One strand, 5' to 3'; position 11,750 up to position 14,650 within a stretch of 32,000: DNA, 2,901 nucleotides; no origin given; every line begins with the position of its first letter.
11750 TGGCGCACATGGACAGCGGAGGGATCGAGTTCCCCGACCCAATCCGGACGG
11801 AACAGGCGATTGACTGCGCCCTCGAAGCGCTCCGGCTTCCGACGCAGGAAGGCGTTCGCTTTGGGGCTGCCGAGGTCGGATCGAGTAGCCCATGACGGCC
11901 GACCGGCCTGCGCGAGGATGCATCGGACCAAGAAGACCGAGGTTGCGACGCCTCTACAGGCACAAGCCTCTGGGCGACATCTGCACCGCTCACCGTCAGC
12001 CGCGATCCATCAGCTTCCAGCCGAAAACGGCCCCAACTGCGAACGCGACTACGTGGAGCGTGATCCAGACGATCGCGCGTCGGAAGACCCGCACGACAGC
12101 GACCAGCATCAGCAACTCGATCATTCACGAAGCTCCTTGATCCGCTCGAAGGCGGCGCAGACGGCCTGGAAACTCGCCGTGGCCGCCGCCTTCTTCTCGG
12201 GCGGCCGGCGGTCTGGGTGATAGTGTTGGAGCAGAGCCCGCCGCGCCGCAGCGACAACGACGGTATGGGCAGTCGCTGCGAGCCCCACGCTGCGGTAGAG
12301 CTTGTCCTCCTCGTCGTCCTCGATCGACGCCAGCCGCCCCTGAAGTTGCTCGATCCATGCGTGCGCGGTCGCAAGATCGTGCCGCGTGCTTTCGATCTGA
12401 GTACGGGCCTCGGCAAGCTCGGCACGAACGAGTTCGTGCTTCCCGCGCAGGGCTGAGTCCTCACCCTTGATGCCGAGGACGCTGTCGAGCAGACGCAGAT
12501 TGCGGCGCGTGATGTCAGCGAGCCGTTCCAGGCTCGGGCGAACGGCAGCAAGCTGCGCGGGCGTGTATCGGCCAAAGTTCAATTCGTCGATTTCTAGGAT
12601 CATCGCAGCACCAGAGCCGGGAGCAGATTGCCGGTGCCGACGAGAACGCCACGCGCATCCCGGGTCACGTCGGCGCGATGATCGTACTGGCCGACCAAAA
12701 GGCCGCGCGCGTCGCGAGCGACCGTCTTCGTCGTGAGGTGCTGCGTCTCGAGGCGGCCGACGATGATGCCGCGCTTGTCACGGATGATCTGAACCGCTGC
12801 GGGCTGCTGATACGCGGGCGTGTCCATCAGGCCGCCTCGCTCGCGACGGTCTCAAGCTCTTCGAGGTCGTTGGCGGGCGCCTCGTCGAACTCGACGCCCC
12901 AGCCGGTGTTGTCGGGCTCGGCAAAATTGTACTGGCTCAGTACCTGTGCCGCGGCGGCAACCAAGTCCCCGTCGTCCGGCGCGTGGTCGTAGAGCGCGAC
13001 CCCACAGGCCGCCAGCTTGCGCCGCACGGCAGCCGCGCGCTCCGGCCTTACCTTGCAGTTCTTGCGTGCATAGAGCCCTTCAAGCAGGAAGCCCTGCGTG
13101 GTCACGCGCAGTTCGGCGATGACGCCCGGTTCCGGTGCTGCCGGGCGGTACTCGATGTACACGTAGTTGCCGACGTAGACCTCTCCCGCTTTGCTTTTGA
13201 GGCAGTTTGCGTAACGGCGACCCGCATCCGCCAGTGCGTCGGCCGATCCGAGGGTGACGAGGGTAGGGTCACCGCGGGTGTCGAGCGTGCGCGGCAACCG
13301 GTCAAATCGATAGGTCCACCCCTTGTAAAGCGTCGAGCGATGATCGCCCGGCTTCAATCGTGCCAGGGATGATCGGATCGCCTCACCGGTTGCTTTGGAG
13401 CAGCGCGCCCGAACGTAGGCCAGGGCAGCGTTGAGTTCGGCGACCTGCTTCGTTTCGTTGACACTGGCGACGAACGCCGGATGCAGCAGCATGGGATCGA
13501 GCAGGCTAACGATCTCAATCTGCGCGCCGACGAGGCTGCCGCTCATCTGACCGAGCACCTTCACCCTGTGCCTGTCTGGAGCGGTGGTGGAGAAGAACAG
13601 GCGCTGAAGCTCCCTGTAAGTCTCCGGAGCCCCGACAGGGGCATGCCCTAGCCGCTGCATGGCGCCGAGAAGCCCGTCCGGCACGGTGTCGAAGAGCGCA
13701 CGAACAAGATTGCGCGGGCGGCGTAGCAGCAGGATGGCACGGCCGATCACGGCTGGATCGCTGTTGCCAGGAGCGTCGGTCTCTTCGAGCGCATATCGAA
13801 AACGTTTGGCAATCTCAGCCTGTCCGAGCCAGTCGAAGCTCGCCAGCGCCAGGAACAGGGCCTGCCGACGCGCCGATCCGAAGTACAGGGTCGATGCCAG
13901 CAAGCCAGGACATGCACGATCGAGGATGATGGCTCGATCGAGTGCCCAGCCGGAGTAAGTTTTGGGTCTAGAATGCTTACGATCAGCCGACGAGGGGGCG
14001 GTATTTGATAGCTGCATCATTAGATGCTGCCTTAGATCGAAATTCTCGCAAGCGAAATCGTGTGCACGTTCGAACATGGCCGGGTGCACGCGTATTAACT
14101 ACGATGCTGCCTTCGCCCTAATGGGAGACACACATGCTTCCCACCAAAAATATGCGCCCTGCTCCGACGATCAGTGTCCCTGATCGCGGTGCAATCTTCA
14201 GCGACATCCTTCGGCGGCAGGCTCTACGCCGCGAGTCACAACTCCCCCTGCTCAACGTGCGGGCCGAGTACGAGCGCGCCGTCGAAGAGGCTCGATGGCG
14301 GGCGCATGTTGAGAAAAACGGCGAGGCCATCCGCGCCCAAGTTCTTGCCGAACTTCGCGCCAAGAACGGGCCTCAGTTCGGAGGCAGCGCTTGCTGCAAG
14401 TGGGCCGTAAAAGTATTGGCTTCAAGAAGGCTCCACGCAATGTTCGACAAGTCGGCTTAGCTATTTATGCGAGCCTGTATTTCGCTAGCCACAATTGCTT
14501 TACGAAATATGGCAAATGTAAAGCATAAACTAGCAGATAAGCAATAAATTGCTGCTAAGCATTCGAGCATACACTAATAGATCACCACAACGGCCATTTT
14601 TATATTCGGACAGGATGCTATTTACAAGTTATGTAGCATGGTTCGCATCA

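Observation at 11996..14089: Translationally coupled four-gene operon: 420-aa protein, RDxRG-repeat mini-protein, J-domain co-chaperone, 42-aa membrane peptide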

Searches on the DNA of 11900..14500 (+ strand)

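Call 91: search_dna_similar(query=window:11900-14500:+, collection=plasmids, mode=distant, max_rows=10)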
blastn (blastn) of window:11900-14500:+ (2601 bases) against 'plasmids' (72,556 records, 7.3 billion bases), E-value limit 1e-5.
No match.

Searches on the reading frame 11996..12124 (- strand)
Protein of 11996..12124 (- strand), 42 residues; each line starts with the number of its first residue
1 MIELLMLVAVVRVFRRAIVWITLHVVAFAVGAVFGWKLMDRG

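Call 4: search_protein_families(library=pfam, proteins=[window:11996-12124:-], max_evalue=0.1)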
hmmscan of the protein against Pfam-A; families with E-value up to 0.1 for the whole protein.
window:11996-12124:- (42 aa): 1 family
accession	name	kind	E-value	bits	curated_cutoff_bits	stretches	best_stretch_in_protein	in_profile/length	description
PF22002.1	MTLN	-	0.031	14.6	27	1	24-37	13-26/56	Mitoregulin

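Call 5: search_protein_families(library=ncbifam, proteins=[window:11996-12124:-], max_evalue=0.1)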
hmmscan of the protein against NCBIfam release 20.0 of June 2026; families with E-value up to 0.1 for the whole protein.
window:11996-12124:- (42 aa): 0 families

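Call 6: search_protein_families(library=padloc, proteins=[window:11996-12124:-], max_evalue=0.1)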
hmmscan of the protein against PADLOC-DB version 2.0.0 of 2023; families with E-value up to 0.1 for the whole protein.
window:11996-12124:- (42 aa): 0 families

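Call 53: search_protein_families(library=phrogs, proteins=[window:11996-12124:-], max_evalue=0.05)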
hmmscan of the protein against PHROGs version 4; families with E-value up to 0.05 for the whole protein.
window:11996-12124:- (42 aa): 0 families

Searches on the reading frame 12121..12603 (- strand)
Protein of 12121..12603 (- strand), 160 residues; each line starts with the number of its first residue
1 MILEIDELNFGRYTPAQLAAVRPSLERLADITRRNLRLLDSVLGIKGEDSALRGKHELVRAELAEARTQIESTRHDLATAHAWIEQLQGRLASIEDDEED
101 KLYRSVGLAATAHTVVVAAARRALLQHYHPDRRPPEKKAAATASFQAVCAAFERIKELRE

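Call 4: search_protein_families(library=pfam, proteins=[window:12121-12603:-], max_evalue=0.1)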
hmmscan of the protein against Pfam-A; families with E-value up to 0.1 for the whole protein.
window:12121-12603:- (160 aa): 6 families
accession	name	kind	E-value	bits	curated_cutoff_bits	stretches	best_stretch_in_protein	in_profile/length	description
PF00226.36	DnaJ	-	3.9e-05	24.1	27.8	1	102-154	2-52/63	DnaJ domain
PF21848.1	DUF6907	-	0.011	16.7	26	0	53-121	49-106/116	Domain of unknown function (DUF6907)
PF07889.17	DUF1664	-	0.017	15.6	34.6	1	56-96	82-122/124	Protein of unknown function (DUF1664)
PF12900.13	Pyridox_ox_2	-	0.025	15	27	1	96-142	70-125/140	Pyridoxamine 5'-phosphate oxidase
PF08798.16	CRISPR_assoc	-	0.032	14.9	25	1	58-145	3-86/223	CRISPR associated protein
PF13851.11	GAS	-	0.038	13.8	32.3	1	30-99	19-85/200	Growth-arrest specific micro-tubule binding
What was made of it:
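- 12121..12603 (-): C: 160-aa J-domain co-chaperone. It has an N-terminal helix, a long coiled-coil helix (12289-12459) and a C-terminal J domain (12124-12303). HPD is at 12211-12219. Pfam DnaJ scores E 3.9e-5, 24.1 bits, below the gathering score of 27.8 (call 4).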

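Call 5: search_protein_families(library=ncbifam, proteins=[window:12121-12603:-], max_evalue=0.1)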
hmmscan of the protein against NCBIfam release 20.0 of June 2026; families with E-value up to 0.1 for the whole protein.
window:12121-12603:- (160 aa): 8 families
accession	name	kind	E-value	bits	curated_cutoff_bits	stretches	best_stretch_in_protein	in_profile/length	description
NF008035.0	PRK10767.1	subfamily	0.0026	16.8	338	1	101-156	5-58/374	molecular chaperone DnaJ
NF010872.0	PRK14279.1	equivalog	0.0028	16.8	556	1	99-153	8-60/394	molecular chaperone DnaJ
NF006948.0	PRK09430.1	equivalog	0.0031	17.1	162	1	61-159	159-264/267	co-chaperone DjlA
TIGR02168.1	SMC_prok_B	equivalog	0.019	12.7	567.35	1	40-108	442-510/1181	chromosome segregation protein SMC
NF010874.0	PRK14281.1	equivalog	0.021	13.9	619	1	102-154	5-55/397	chaperone protein DnaJ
TIGR02349.1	DnaJ_bact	equivalog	0.026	13.9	377.2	1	103-153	3-51/354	molecular chaperone DnaJ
NF010885.0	PRK14292.1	equivalog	0.027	13.5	585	1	103-152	5-51/371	chaperone protein DnaJ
TIGR02169.1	SMC_prok_A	equivalog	0.033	11.8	729.4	1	27-101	415-489/1165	chromosome segregation protein SMC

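Call 6: search_protein_families(library=padloc, proteins=[window:12121-12603:-], max_evalue=0.1)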
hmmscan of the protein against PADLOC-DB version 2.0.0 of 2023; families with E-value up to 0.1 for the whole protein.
window:12121-12603:- (160 aa): 2 families
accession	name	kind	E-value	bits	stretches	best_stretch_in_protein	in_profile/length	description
PDLC03864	LmuB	-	0.0019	14.8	1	25-126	410-508/657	-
PDLC01617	Cas6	-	0.0026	16.1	1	58-135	2-68/192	"CAS-I,CAS-II,CAS-III,CAS-IV,CAS-V,CAS-VI; crRNAmaturation"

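Call 21: find_homologous_proteins(query=window:12121-12603:-)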
Query window:12121-12603:- (160 aa): 49 proteins with E <= 0.001 among 1686 candidates.
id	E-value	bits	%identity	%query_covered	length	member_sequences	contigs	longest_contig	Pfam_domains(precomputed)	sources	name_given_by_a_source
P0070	4.8e-95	333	100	100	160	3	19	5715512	-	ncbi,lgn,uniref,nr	ncbi:conserved protein of unknown function [Methylorubrum extorquens]|uniref:J domain-containing pro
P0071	9.2e-81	287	86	99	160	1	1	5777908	-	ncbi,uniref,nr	ncbi:hypothetical protein Mchl_4764 [Methylorubrum extorquens CM4]|uniref:Molecular chaperone DnaJ n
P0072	9.3e-81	287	86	100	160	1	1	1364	-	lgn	-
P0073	5.8e-80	284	86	99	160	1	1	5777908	-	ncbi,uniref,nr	ncbi:hypothetical protein [Methylorubrum extorquens]|uniref:Heat shock protein DnaJ domain-containin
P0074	1.7e-79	283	86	100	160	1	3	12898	-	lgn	-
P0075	2.9e-78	279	84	99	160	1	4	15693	-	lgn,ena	-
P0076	5.4e-78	278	83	99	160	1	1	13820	-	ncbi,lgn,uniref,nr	ncbi:molecular chaperone DnaJ [Methylorubrum sp. Q1]|uniref:molecular chaperone DnaJ n=1 Tax=Methylo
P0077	6.5e-78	278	84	99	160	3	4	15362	-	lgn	-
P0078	1.7e-77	276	83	99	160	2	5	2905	-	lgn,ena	-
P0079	2.1e-77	276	83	100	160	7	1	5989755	-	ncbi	ncbi:molecular chaperone DnaJ [Methylorubrum extorquens]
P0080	3.6e-77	275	81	100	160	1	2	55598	PF00226.37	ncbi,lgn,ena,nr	ncbi:hypothetical protein ASF56_23155 [Methylobacterium sp. Leaf122]|nr:hypothetical protein [Methyl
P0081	6.2e-77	274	82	99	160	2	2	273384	-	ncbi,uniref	ncbi:molecular chaperone DnaJ [Methylorubrum aminovorans]|uniref:molecular chaperone DnaJ n=1 Tax=Me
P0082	1.3e-76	273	82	99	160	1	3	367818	-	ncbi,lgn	ncbi:hypothetical protein ACUXK4_001895 [Methylorubrum extorquens]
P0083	2.4e-76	273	85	99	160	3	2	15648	-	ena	-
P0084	3.0e-76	272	84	100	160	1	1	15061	-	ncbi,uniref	ncbi:molecular chaperone DnaJ [Methylorubrum aminovorans]|uniref:molecular chaperone DnaJ n=1 Tax=Me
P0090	8.8e-75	268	81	100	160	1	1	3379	PF00226.37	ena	-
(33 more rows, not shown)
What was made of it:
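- On J-domain proteins (PF00226): Two homologues carry a precomputed PF00226 hit (call 21).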

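Call 53: search_protein_families(library=phrogs, proteins=[window:12121-12603:-], max_evalue=0.05)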
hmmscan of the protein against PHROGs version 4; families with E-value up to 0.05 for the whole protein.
window:12121-12603:- (160 aa): 0 families

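Call 55: search_solved_structures(query=A4, max_evalue=1, show_alignments=2)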
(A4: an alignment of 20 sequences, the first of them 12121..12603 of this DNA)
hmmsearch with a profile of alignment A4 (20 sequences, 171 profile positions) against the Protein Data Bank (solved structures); distinct sequences matched with E-value up to 1: 49.
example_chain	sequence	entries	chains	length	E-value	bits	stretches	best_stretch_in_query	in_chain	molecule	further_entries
6yxx_BK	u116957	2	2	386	3.8e-05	26.9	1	111-165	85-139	Chaperone protein DNAj, putative | mL77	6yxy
6hix_BK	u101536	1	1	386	3.8e-05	26.9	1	111-165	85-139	Chaperone protein DNAj, putative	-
6hiv_BK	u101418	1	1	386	3.9e-05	26.8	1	111-165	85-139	mL77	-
7aoi_BK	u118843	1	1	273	8.4e-05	25.8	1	112-165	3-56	Chaperone protein DNAj, putative,mL77,Chaperone protein DNAj, putative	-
5vso_A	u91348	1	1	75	9.8e-05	25.5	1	110-165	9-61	Yeast dnaJ protein 1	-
7am2_BS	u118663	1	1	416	0.00016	24.9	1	100-166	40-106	DNAj-like protein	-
2ej7_A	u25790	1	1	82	0.00018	24.7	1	123-166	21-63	HCG3 gene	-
2dmx_A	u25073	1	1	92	0.0006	23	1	112-166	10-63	DnaJ homolog subfamily B member 8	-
6u3r_A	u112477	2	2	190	0.00092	22.4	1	114-166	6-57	DnaJ homolog subfamily B member 6,DnaJ homolog subfamily B member 6 | DnaJ homolog subfamily B member 6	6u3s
1bqz_A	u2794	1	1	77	0.0011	22.2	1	111-166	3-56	DNAJ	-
1bq0_A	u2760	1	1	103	0.0038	20.4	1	111-166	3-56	DNAJ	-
5nro_B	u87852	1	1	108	0.004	20.3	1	111-166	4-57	Chaperone protein DnaJ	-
1xbl_A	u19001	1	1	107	0.0042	20.2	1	111-166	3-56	DNAJ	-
2y4t_A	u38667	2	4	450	0.012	18.8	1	50-164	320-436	DNAJ HOMOLOG SUBFAMILY C MEMBER 3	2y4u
1hdj_A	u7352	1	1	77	0.013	18.6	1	113-168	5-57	HUMAN HSP40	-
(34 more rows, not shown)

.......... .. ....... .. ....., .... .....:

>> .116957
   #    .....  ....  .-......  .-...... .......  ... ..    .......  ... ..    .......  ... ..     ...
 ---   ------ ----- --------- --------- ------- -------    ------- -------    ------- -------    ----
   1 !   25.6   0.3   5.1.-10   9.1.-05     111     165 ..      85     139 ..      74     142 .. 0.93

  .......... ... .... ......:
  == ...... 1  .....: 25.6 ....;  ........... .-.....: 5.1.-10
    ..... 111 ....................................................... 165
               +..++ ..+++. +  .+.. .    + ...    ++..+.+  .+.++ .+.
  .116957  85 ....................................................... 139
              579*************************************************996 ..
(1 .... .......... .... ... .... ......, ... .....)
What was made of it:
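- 12121..12603 (-): The family profile hits about 30 solved J domains, including E. coli DnaJ (call 55).
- On J-domain proteins (PF00226): The family profile hits about 30 solved J domains, best E 3.8e-5, including E. coli DnaJ 1bqz and 1xbl (call 55).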

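Call 101: predict_structure(alignment_id=A5)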
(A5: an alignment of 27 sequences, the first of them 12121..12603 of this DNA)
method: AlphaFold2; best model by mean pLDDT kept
length: 160 residues; sequences in the alignment: 27
mean_pLDDT: 78.6   pTM: 0.31
mean pLDDT of the five models: 78.6, 76.3, 75.1, 74.7, 73.6
residues with pLDDT >= 90: 25; 70-90: 94; 50-70: 38; < 50: 3
segments of 3 or more residues with pLDDT < 50: 1-3
pLDDT, mean of each block of 10 residues (from residue 1): 54 83 85 80 66 79 93 94 91 69 64 73 80 83 86 77
secondary structure, 60 per line:
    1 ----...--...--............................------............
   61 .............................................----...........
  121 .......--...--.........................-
elements in order: H15-42 H49-105 H110-127 H135-159
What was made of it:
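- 12121..12603 (-): AF2 gives helices 15-42, 49-105, 110-127 and 135-159 (call 101).
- On J-domain proteins (PF00226): AF2 places it between helices 110-127 and 135-159 (call 101).
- C has only a minimal J domain plus a coiled coil and no recognisable substrate-binding domain (calls 4, 101).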

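Call 104: fold_search(model_id=the predicted structure, library=pdb)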
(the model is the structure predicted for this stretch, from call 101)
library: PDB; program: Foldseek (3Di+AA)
matches with E <= 10: 20; with E <= 0.001: 0
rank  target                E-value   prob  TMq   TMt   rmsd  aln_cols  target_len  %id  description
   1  2qsa                  1.2e+00  0.75  0.21  0.32   1.6        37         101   40  Crystal structure of J-domain of DnaJ homolog dnj-2 precursor from C.elegans. (released 2007-08-14)
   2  2y4u                  1.9e+00  0.21  0.23  0.09   9.8        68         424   25  Crystal structure of human P58(IPK) in space group P312 (released 2011-08-10)
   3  9lul_M                2.5e+00  0.04  0.15  0.06  18.9       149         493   14  Local refinement of stacked like DDB1-DDA1-DET1-Ube2e2-COP1 complex (layer 1) (released 2026-01-28)
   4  8b6f_BV               4.8e+00  0.04  0.15  0.18   9.6        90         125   14  Cryo-EM structure of NADH:ubiquinone oxidoreductase (complex-I) from respiratory supercomplex of Tetrahymena thermoph (released 2023-03-29)
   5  5eiu_A                5.6e+00  0.06  0.18  0.21   6.4        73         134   20  Mini TRIM5 B-box 2 dimer C2 crystal form (released 2016-06-15)
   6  2ctr_MODEL_1_A        6.0e+00  0.10  0.16  0.26   2.4        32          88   28  Solution structure of J-domain from human DnaJ subfamily B menber 9 (released 2005-11-24)
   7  3zrw_B                7.4e+00  0.08  0.24  0.33   6.8        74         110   15  The structure of the dimeric Hamp-Dhp fusion A291V mutant (released 2011-06-29)
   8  3zfl_A                7.4e+00  0.06  0.18  0.14   7.2        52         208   19  Crystal structure of the V58A mutant of human class alpha glutathione transferase in the apo form (released 2012-12-19)
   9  5eiu_D                8.0e+00  0.08  0.23  0.27   4.7        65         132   20  Mini TRIM5 B-box 2 dimer C2 crystal form (released 2016-06-15)
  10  3t4r                  8.0e+00  0.06  0.20  0.36  12.5        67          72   15  Lettuce Necrotic Yellow Virus Phosphoprotein C-Terminal Domain (released 2013-01-30)
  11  4wb7_A                8.0e+00  0.03  0.13  0.07  10.5        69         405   26  Crystal structure of a chimeric fusion of human DnaJ (Hsp40) and cAMP-dependent protein kinase A (catalytic alpha subu (released 2015-01-21)
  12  5b1n                  8.6e+00  0.12  0.24  0.56   2.7        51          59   10  DHp domain structure of EnvZ from Escherichia coli (released 2016-12-14)
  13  1sry_A                8.6e+00  0.05  0.18  0.08   9.1        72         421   19  REFINED CRYSTAL STRUCTURE OF THE SERYL-TRNA SYNTHETASE FROM THERMUS THERMOPHILUS AT 2.5 ANGSTROMS RESOLUTION (released 1994-01-31)
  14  3zrw_D                9.2e+00  0.08  0.29  0.39   4.2        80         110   15  The structure of the dimeric Hamp-Dhp fusion A291V mutant (released 2011-06-29)
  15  9n0c_B                9.2e+00  0.06  0.17  0.13   5.5        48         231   14  Crystal structure of Melanotaenia fluviatilis estrogen receptor alpha ligand binding domain complexed with Bisphenol B (released 2026-01-28)
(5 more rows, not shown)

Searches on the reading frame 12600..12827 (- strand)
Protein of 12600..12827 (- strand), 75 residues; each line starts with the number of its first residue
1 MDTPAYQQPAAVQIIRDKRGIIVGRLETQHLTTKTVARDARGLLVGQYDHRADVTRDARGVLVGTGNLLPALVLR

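Call 4: search_protein_families(library=pfam, proteins=[window:12600-12827:-], max_evalue=0.1)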
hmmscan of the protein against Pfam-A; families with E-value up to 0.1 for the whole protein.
window:12600-12827:- (75 aa): 0 families

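Call 5: search_protein_families(library=ncbifam, proteins=[window:12600-12827:-], max_evalue=0.1)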
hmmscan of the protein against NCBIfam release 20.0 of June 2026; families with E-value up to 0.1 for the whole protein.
window:12600-12827:- (75 aa): 1 family
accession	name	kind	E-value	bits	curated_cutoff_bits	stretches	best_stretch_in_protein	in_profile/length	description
NF047450.1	post-PEP-CTERM_1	domain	0.073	13.9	28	0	6-45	34-73/82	post-PEP-CTERM-1 domain-containing protein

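Call 6: search_protein_families(library=padloc, proteins=[window:12600-12827:-], max_evalue=0.1)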
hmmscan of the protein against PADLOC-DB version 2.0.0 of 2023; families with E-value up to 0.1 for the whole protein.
window:12600-12827:- (75 aa): 0 families

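Call 53: search_protein_families(library=phrogs, proteins=[window:12600-12827:-], max_evalue=0.05)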
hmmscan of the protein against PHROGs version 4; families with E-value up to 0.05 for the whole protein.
window:12600-12827:- (75 aa): 0 families

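Call 117: search_protein_families(library=pfam, alignment_id=A6, max_evalue=5)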
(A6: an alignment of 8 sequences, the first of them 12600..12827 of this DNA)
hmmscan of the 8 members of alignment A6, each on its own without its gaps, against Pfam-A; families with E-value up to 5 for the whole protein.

A. member 1, window:12600-12827:- (75 aa): 1 family
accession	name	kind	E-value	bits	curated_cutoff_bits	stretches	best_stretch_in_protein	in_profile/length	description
PF22414.1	Hia_Tpr_ring_dom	-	0.2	11.9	27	0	32-42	18-28/37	Trimeric autotransporter adhesin, Trp ring domain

B. families by the number of members that match (of 8 scanned): 4 families
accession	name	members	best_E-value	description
PF05593.20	RHS_repeat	1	0.00022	RHS Repeat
PF24641.1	KH_DEAH11_2nd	1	0.18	DEAH11 eukaryotic type KH-domain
PF22414.1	Hia_Tpr_ring_dom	1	0.2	Trimeric autotransporter adhesin, Trp ring domain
PF18113.7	Rbx_binding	1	0.29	Rubredoxin binding C-terminal domain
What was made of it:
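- On RHS/YD repeat (PF05593), for the 75-aa protein: B75 has no hit (calls 4, 117).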

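Call 118: search_solved_structures(query=A6, max_evalue=5, show_alignments=2)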
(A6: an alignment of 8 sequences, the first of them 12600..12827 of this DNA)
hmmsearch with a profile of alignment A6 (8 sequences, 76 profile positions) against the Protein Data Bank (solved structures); distinct sequences matched with E-value up to 5: 0.
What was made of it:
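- On RHS/YD repeat (PF05593), for the 75-aa protein: The profile has no PDB sequence match (call 118).
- Tried and rejected: RHS-repeat membership of B is not established (calls 117, 118).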
